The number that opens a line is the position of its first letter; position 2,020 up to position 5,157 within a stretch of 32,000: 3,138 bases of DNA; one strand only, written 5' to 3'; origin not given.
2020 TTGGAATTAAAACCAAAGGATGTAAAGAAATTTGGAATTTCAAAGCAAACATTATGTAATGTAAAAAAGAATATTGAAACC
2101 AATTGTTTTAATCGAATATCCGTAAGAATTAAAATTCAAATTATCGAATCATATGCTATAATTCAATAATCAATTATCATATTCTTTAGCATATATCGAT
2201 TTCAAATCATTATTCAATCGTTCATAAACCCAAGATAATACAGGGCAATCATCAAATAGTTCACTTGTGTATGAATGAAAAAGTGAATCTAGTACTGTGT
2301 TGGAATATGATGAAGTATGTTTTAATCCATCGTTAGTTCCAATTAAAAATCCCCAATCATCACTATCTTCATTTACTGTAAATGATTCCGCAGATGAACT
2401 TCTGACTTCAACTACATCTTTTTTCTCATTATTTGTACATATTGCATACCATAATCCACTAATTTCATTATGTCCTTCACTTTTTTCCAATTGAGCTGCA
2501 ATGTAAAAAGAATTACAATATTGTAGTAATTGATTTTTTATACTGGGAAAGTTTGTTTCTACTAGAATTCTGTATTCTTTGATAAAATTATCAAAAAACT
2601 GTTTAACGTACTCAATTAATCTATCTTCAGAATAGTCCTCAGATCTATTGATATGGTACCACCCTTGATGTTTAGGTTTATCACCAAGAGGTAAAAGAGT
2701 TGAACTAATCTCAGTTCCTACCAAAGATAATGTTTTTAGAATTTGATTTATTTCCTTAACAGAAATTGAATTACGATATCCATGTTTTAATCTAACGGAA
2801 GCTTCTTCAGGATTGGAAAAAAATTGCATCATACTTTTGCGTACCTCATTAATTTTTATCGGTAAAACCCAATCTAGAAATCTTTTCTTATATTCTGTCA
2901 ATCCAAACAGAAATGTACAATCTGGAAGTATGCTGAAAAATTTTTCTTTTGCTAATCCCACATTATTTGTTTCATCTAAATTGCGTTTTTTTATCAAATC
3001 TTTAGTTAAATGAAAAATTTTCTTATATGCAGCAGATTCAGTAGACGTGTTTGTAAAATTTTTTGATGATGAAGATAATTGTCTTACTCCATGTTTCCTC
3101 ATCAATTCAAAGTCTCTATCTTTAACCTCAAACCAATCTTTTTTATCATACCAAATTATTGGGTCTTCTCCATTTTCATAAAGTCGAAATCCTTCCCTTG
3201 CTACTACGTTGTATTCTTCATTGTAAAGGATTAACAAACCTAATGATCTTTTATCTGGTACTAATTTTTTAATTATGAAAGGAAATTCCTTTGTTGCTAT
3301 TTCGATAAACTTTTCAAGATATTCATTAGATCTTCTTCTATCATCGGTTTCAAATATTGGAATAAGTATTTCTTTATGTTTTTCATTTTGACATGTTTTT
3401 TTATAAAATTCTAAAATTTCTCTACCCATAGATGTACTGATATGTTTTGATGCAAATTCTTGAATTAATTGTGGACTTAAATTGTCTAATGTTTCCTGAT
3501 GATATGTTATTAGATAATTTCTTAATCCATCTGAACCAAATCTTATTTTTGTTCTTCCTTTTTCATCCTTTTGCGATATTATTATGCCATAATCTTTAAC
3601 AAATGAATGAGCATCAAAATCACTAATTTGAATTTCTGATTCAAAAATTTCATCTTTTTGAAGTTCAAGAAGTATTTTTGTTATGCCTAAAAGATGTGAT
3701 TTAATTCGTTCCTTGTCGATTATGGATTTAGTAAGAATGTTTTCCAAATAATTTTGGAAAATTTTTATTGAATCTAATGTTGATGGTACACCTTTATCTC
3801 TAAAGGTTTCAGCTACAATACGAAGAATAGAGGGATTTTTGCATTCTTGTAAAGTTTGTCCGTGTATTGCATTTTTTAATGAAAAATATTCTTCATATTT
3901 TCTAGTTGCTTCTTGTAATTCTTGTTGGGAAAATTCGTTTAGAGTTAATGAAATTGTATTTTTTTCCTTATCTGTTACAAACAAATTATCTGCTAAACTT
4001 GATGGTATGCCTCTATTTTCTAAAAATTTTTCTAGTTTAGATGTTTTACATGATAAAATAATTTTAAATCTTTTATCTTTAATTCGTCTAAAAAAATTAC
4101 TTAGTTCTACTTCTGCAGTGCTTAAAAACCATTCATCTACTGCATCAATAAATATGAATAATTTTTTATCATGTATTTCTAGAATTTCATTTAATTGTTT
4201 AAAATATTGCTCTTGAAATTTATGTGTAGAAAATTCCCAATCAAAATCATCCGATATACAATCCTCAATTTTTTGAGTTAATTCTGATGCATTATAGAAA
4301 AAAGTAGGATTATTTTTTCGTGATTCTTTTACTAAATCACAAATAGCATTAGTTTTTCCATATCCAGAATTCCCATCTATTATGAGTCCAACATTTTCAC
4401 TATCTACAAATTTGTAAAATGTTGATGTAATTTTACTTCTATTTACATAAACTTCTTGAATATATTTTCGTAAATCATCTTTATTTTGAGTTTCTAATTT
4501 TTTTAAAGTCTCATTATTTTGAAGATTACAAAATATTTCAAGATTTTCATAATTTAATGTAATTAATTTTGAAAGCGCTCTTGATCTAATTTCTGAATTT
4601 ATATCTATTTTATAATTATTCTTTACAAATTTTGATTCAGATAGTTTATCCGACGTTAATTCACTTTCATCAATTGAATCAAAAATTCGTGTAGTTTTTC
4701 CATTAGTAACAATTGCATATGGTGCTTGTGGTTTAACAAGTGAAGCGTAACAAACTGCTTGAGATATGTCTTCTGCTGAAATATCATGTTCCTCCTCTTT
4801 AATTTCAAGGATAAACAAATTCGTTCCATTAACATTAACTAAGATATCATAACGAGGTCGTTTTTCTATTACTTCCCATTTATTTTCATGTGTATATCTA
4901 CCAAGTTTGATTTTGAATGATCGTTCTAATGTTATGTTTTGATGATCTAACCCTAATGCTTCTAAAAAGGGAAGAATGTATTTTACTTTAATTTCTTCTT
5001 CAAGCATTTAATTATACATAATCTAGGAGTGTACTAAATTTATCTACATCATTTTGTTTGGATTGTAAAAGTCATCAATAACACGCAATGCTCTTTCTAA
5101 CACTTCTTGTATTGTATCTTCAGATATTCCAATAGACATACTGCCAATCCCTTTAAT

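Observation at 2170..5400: Candidate archaeal NLR/Avs-like immune module: 118-aa orphan plus PD-(D/E)xK nuclease - NACHT/STAND NTPase - unassigned ~550-aa C-terminal domain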

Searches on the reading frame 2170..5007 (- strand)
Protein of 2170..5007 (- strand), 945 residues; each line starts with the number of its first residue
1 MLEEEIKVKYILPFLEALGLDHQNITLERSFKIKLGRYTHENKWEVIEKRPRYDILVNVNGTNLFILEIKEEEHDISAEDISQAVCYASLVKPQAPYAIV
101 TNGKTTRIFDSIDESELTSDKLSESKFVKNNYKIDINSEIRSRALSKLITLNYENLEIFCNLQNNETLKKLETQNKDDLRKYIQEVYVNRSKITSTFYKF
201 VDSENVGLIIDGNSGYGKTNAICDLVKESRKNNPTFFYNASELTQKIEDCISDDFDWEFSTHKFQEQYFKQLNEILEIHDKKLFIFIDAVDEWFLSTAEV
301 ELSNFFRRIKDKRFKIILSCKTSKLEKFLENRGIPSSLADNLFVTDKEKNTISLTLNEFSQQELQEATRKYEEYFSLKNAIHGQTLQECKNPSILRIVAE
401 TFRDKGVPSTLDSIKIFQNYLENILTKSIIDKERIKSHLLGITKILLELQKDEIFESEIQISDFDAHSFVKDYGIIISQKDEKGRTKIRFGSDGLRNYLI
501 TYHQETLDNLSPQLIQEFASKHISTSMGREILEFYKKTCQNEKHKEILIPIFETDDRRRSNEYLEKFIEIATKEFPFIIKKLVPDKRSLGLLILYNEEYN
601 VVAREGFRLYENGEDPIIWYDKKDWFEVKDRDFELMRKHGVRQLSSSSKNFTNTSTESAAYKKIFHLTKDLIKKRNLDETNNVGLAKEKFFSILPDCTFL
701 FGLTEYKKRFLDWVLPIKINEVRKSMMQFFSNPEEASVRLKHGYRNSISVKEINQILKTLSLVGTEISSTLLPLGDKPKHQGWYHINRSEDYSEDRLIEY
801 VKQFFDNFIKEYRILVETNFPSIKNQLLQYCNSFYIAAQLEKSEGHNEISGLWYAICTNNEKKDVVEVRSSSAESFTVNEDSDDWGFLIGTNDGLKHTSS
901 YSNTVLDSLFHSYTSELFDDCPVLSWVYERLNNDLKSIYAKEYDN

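Call 3: search_protein_families(library=pfam, proteins=[window:2170-5007:-], max_evalue=1)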
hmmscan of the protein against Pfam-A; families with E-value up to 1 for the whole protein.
window:2170-5007:- (945 aa): 9 families
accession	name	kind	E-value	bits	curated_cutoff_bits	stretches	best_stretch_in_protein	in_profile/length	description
PF13588.12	HSDR_N_2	-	1.2e-08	35.5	25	1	30-111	16-96/110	Type I restriction enzyme R protein N terminus (HSDR_N)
PF04313.20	HSDR_N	-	5.8e-06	26.7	25.1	1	40-114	108-195/198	Type I restriction enzyme R protein N terminus (HSDR_N)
PF05729.18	NACHT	-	0.00064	20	26.7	1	208-371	3-163/167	NACHT domain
PF24883.2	NPHP3_N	-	0.00071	20.2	24.8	1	242-319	85-162/164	Nephrocystin 3, N-terminal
PF13401.12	AAA_22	-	0.011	16.5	27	1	208-327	8-128/130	AAA domain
PF25199.1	nSTAND_NTPase5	-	0.02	15.2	34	1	202-324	38-136/145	Novel STAND NTPase 5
PF20464.3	MmeI_N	-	0.086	13.6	27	1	14-119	30-131/181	MmeI, N-terminal domain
PF07475.17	Hpr_kinase_C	-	0.088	12.8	33.3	1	199-228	12-41/171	HPr Serine kinase C-terminal domain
PF18881.5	DUF5646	-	0.11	12.9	27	1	431-471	12-52/69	Family of unknown function (DUF5646)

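Call 4: search_protein_families(library=padloc, proteins=[window:2170-5007:-], max_evalue=1)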
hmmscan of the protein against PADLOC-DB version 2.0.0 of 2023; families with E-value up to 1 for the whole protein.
window:2170-5007:- (945 aa): 1 family
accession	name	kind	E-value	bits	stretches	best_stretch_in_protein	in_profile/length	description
PDLC03317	MTase_II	-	4e-05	20.1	1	52-143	47-137/831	Type II methyltransferase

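Call 5: search_protein_families(library=ncbifam, proteins=[window:2170-5007:-], max_evalue=1)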
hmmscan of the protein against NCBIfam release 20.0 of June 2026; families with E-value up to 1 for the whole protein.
window:2170-5007:- (945 aa): 1 family
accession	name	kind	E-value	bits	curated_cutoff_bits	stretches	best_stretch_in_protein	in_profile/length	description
TIGR00679.1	hpr-ser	equivalog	0.0051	16.1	240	1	178-228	119-166/300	HPr(Ser) kinase/phosphatase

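Call 6: find_homologous_proteins(query=window:2170-5007:-)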
Query window:2170-5007:- (945 aa): 33 proteins with E <= 0.001 among 8000 candidates.
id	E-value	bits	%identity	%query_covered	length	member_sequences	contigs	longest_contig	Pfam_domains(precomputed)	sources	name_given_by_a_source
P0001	0.0e+0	2112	100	100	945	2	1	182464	PF04313.21,PF13588.13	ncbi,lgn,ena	-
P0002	0.0e+0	1654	78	100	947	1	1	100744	PF04313.21,PF24883.3,PF13588.13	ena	-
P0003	0.0e+0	1518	71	100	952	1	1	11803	PF04313.21,PF24883.3,PF13588.13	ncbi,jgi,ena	-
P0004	0.0e+0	1506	72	100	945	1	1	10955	PF04313.21,PF24883.3,PF13588.13,PF13401.13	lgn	-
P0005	0.0e+0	1502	71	100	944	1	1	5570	PF04313.21,PF24883.3,PF13588.13,PF20703.4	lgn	-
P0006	3.9e-263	894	46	100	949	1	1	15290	PF04313.21,PF13588.13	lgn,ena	-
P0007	3.7e-244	831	44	100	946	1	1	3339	PF04313.21,PF20720.4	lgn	-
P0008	5.6e-125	437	44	53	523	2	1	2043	PF04313.21,PF24883.3,PF13588.13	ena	-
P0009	1.9e-121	425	29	99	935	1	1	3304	PF13588.13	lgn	-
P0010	1.8e-98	349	33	69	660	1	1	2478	PF04313.21,PF13588.13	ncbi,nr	ncbi:type I restriction enzyme HsdR N-terminal domain-containing protein, partial [Candidatus Bathya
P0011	5.9e-79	285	27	88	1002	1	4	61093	PF04313.21,PF13588.13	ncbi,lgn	-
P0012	6.9e-74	268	28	99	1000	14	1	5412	PF04313.21,PF13588.13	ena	-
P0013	4.1e-70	255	27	99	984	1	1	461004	PF04313.21,PF24883.3,PF13588.13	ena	-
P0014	5.3e-70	255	27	100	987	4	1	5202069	PF04313.21,PF13588.13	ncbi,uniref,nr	ncbi:type I restriction enzyme HsdR N-terminal domain-containing protein [Solitalea canadensis]|unir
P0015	4.8e-67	245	28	80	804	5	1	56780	PF04313.21,PF13588.13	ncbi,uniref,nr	ncbi:NTPase (NACHT family) [Pedobacter lusitanus]|uniref:NTPase (NACHT family) n=2 Tax=Pedobacter lu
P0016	7.0e-67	245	26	99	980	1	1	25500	PF04313.21,PF13588.13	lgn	-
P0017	5.7e-66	242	32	63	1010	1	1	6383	PF04313.21,PF13588.13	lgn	-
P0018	2.3e-65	240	33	62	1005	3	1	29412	PF04313.21,PF13588.13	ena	-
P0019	7.3e-65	238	26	99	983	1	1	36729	PF04313.21,PF13588.13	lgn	-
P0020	7.5e-65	238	26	99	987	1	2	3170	PF04313.21,PF13588.13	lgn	-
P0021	4.7e-64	235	27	88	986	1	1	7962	PF04313.21,PF13588.13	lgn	-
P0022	7.0e-63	231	27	80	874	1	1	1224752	PF04313.21,PF13588.13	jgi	jgi:hypothetical protein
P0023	1.4e-62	230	28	72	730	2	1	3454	PF04313.21,PF13588.13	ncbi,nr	ncbi:MAG TPA: NTPase (NACHT family), partial [Cytophagales bacterium]|nr:NTPase (NACHT family) [Cyto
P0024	1.5e-62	230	33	58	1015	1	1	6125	PF13588.13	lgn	-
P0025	3.0e-62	229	28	83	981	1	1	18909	PF13588.13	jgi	-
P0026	6.4e-62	228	26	99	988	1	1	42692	PF04313.21,PF13588.13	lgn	-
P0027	1.0e-61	227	26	100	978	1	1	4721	PF04313.21,PF13588.13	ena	-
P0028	1.4e-61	227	25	99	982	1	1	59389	PF04313.21,PF13588.13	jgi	-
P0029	2.1e-61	226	27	88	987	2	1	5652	PF04313.21,PF13588.13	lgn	-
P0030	1.4e-60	224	27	88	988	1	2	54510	PF04313.21,PF13588.13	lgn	-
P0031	1.4e-59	220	26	99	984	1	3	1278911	PF04313.21,PF13588.13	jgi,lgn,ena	-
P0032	4.1e-59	219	26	87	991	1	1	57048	PF04313.21,PF13588.13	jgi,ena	jgi:hypothetical protein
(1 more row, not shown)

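Call 11: find_encoding_contigs(protein=window:2170-5007:-, flank=10000, max_places=4)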
Protein window:2170-5007:- (945 aa): 2 contigs read that carry it; 1 place shown.
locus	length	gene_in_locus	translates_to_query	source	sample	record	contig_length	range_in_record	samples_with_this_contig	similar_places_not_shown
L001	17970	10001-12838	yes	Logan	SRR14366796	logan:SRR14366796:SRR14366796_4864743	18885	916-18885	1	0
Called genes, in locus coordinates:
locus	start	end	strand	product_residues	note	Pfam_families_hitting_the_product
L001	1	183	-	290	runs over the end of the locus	PF13489:Methyltransf_23, PF13847:Methyltransf_31 (weak), PF08241:Methyltransf_11, PF08242:Methyltransf_12, PF13649:Methyltransf_25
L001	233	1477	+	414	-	-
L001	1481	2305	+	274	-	PF13369:Transglut_core2, PF13371:TPR_9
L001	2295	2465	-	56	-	-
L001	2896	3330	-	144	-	-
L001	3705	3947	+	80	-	-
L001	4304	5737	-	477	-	PF01545:Cation_efflux, PF16916:ZT_dimer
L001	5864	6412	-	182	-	PF13473:Cupredoxin_1 (weak)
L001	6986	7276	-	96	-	-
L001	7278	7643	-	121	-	-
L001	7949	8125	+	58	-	-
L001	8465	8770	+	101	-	PF03551:PadR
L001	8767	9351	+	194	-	PF02525:Flavodoxin_2, PF03358:FMN_red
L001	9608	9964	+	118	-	-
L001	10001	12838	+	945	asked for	PF04313:HSDR_N (weak), PF13588:HSDR_N_2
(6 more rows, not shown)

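Call 14: find_encoding_contigs(protein=P0002, flank=10000, max_places=2)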
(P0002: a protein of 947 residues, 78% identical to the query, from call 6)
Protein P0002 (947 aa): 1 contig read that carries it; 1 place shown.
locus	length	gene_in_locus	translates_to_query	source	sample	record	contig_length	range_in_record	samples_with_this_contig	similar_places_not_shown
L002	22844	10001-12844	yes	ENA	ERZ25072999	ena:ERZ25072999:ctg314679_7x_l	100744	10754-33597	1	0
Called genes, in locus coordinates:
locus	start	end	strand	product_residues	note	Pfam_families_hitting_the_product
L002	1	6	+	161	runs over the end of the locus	-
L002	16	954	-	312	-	-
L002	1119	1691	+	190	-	-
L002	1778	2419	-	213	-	PF00440:TetR_N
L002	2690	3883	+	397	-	PF01494:FAD_binding_3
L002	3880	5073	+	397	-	PF01494:FAD_binding_3, PF08491:SE (weak)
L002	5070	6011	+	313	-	PF00106:adh_short, PF01370:Epimerase (faint), PF08659:KR (weak), PF13561:adh_short_C2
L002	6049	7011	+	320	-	PF00561:Abhydrolase_1, PF12146:Hydrolase_4 (weak), PF12697:Abhydrolase_6 (weak)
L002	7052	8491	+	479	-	-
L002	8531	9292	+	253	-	-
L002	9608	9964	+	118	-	-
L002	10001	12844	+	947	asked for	PF13588:HSDR_N_2, PF04313:HSDR_N (weak), PF24883:NPHP3_N (faint)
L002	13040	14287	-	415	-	PF10130:PIN_2 (weak)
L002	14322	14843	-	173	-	-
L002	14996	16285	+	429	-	-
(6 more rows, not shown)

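Call 15: find_encoding_contigs(protein=P0003, flank=10000, max_places=2)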
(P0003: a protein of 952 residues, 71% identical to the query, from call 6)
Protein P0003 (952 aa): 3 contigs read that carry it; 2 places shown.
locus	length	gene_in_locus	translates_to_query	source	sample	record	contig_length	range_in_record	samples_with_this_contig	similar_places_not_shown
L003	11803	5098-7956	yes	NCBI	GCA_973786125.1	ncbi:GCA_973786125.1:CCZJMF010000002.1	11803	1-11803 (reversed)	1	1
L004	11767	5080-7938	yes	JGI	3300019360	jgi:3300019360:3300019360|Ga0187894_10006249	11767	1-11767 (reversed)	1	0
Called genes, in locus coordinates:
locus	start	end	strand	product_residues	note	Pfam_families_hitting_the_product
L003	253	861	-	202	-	PF13183:Fer4_8 (faint), PF12838:Fer4_7 (faint), PF14697:Fer4_21 (faint), PF12797:Fer4_2 (faint), PF12837:Fer4_6 (faint), PF13237:Fer4_10, PF00037:Fer4 (weak), PF13187:Fer4_9 (weak), +1 more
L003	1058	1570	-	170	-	PF00011:HSP20 (weak)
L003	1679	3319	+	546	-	PF00118:Cpn60_TCP1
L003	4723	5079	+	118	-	-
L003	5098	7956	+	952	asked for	PF04313:HSDR_N (weak), PF13588:HSDR_N_2, PF24883:NPHP3_N (faint)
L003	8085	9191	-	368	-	PF02195:ParB_N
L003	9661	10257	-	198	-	-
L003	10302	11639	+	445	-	-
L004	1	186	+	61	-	?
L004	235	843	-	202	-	PF13183:Fer4_8 (faint), PF12838:Fer4_7 (faint), PF14697:Fer4_21 (faint), PF12797:Fer4_2 (faint), PF12837:Fer4_6 (faint), PF13237:Fer4_10, PF00037:Fer4 (weak), PF13187:Fer4_9 (weak), +1 more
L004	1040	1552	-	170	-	PF00011:HSP20 (weak)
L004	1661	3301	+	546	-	PF00118:Cpn60_TCP1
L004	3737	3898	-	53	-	-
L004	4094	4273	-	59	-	-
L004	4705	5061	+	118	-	-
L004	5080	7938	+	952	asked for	PF04313:HSDR_N (weak), PF13588:HSDR_N_2, PF24883:NPHP3_N (faint)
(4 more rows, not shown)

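Call 17: find_related_loci(query=A1, collection=genome_contigs, flank=10000)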
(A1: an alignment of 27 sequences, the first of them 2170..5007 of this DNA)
Query A1 (945 aa) in genome_contigs; peptide patterns used: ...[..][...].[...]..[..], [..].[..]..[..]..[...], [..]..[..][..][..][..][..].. (x = any residue, [..] = any of these).
238 stretches matched a pattern; 77 encode a relative of the query (tblastn E <= 1e-3); 73 distinct loci.
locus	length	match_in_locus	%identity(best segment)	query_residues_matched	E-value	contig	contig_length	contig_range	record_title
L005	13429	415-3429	27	3-935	6e-89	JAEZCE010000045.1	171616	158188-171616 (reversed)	MAG: Bacillota bacterium isolate OH_CBrB_22 k127_477958, whole genome shotgun sequence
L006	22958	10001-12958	27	1-943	6e-84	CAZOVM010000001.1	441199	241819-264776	MAG TPA_asm: uncultured Pedobacter sp. isolate SRP344714_co2_315 genome assembly, contig: NODE_20_length_441199_cov_7.19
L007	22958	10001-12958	27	1-943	2e-82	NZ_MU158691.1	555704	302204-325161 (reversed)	Sphingobacterium pedocola strain Ka21 scaffold3, whole genome shotgun sequence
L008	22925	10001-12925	27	1-939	5e-80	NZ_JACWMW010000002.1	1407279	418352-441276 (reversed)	Mucilaginibacter rigui strain CGMCC 1.13878 NODE_2_length_1407279_cov_50.953483, whole genome shotgun sequence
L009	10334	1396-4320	26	1-938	9e-80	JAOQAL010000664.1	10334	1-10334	MAG: Chitinophagaceae bacterium isolate RYN_281 scaffold_2881606, whole genome shotgun sequence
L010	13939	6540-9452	28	3-939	2e-77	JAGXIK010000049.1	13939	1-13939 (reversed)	MAG: Gillisia sp. isolate LH_M84 k141_192769, whole genome shotgun sequence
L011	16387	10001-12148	27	3-745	2e-77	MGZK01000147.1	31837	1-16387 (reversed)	MAG: Geobacteraceae bacterium GWC2_55_20 gwc2_scaffold_5825, whole genome shotgun sequence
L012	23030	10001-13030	25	1-937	6e-77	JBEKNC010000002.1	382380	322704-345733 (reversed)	MAG: Bacteroidota bacterium isolate SPRUCE 408 SPRUCE_408_2, whole genome shotgun sequence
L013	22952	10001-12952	26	1-945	6e-75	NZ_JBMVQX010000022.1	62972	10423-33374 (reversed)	Myroides sp. C15-4 NODE_22_length_62972_cov_150.712123, whole genome shotgun sequence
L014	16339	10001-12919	26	1-936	1e-74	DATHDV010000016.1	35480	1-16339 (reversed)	MAG TPA_asm: Chitinophagaceae bacterium isolate SMAG_U12403 k141_179346, whole genome shotgun sequence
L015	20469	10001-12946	27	1-945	1e-74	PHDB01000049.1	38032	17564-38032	MAG: Bacteroidetes bacterium HGW-Bacteroidetes-6 08E140C01_scaffold_1095, whole genome shotgun sequence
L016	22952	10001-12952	27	1-944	8e-74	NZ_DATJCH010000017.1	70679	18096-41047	MAG: Albibacterium sp. isolate SMAG_U15376 k141_134638, whole genome shotgun sequence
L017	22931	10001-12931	26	1-939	2e-73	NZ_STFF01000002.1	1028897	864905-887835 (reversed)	Niastella caeni strain HX-16-21 Scaffold2, whole genome shotgun sequence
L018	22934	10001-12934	26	1-939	7e-73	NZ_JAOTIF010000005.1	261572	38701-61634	Paraflavisolibacter caeni strain LB-8 LB-8_scaffold5, whole genome shotgun sequence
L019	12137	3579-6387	31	3-895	6e-73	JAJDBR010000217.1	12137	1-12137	MAG: Nitrospirales bacterium isolate OFTM42 OFTM42_216, whole genome shotgun sequence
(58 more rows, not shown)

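Call 19: list_cluster_members(proteins=[P0001, P0034, P0003])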
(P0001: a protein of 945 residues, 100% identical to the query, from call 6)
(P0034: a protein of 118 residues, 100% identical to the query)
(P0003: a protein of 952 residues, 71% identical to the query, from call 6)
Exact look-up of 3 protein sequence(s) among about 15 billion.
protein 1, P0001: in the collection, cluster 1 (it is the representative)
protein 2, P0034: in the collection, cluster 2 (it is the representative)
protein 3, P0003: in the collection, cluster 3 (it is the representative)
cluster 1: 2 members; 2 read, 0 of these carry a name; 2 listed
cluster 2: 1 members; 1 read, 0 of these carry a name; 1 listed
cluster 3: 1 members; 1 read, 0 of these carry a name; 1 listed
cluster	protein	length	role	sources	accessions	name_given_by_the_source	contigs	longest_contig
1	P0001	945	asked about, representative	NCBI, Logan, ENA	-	-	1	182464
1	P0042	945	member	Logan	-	-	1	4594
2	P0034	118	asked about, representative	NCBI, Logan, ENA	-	-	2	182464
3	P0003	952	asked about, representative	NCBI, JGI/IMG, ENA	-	-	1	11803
